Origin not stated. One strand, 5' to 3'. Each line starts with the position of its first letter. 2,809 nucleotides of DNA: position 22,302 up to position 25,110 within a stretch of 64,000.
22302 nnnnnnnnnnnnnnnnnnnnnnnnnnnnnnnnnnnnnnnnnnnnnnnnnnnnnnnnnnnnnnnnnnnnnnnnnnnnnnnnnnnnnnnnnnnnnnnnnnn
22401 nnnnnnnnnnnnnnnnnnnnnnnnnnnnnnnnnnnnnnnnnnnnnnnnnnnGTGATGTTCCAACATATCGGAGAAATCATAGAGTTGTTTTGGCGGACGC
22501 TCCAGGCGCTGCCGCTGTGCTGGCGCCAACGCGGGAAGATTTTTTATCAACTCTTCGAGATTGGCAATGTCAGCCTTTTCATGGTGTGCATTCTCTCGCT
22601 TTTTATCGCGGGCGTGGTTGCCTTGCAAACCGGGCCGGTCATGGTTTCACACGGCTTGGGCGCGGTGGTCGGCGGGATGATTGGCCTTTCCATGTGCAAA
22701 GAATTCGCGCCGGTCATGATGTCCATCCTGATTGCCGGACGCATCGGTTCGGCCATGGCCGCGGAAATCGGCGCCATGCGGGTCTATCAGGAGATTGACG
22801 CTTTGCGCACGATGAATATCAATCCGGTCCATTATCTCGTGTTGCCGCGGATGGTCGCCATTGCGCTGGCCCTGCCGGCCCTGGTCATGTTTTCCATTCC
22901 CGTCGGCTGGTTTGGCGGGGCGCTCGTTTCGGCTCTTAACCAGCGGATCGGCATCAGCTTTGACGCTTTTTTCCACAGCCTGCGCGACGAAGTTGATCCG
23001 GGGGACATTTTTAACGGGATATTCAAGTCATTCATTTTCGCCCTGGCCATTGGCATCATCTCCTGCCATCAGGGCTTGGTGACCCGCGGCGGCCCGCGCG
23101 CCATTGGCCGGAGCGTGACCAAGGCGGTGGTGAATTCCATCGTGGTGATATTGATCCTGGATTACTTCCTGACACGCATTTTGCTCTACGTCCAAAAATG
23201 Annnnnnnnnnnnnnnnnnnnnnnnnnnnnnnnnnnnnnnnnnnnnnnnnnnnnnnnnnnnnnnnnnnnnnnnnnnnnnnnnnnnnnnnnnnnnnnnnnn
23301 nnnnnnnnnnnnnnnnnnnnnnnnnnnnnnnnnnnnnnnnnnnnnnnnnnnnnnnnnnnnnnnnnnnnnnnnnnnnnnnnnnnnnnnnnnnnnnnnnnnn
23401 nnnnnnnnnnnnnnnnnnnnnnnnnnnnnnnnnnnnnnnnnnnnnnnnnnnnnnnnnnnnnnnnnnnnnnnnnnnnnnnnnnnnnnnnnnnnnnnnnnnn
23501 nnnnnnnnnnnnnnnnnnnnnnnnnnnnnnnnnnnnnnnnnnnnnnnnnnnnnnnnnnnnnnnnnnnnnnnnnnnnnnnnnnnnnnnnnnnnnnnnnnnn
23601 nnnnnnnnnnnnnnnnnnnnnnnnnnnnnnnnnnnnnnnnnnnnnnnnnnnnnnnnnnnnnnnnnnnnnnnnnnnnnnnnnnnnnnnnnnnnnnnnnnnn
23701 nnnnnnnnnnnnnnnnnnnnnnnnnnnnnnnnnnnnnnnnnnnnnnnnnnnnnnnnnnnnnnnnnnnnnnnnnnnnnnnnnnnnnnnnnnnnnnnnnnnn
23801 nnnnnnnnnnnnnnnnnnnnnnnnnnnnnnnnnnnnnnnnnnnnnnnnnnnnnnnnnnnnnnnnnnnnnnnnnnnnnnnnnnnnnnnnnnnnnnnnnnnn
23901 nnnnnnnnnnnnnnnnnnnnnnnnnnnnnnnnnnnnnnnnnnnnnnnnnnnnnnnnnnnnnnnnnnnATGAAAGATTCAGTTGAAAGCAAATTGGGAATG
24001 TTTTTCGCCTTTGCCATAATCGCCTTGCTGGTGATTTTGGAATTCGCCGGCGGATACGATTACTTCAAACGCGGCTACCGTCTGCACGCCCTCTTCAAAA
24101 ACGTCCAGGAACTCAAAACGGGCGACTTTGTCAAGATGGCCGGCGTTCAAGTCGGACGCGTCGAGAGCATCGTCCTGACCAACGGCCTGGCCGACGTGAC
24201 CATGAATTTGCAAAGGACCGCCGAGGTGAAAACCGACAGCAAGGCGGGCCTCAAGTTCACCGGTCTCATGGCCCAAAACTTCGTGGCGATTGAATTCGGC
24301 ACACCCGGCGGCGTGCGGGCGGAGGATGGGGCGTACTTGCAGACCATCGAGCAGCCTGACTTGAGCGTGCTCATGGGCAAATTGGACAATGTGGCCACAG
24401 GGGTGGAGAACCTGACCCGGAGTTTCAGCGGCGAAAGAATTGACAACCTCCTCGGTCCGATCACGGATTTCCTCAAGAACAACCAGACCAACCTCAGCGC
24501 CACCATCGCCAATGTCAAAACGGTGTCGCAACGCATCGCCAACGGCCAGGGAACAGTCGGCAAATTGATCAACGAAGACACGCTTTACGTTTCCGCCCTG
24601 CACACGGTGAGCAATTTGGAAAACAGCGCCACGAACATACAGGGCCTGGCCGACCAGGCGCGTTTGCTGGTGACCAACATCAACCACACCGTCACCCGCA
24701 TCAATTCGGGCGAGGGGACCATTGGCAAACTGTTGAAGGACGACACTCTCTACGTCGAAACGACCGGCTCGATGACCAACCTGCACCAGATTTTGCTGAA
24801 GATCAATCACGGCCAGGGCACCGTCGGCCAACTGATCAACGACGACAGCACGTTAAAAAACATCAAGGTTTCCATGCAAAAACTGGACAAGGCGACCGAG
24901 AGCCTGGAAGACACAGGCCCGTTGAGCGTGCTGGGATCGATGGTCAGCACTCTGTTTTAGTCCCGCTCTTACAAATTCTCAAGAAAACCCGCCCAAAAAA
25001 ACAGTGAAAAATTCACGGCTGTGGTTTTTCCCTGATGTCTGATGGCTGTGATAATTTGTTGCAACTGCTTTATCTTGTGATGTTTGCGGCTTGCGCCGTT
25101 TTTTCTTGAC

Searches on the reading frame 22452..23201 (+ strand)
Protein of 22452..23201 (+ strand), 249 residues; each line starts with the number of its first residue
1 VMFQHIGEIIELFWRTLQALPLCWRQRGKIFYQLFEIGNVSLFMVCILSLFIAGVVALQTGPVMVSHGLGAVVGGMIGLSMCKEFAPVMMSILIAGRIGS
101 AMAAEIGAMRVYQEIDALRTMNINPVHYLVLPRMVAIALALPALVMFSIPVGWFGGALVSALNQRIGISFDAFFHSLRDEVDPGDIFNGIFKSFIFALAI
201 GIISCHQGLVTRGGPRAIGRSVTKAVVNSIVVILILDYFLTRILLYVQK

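Call 70: search_protein_families(library=pfam, proteins=[window:22452-23201:+], max_evalue=0.001)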
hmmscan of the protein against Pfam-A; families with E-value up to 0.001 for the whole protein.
window:22452-23201:+ (249 aa): 1 family
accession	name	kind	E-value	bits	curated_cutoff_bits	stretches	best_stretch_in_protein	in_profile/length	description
PF02405.21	MlaE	-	3e-69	233.3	22.5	1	31-242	2-211/212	Permease MlaE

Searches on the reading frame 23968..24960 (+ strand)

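Call 70: search_protein_families(library=pfam, proteins=[window:23968-24960:+], max_evalue=0.001)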
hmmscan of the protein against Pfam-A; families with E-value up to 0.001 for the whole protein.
window:23968-24960:+ (330 aa): 1 family
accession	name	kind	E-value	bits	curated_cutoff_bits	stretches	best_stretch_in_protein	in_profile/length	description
PF02470.25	MlaD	-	1.3e-16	61.1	25.1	1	35-111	1-81/81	MlaD protein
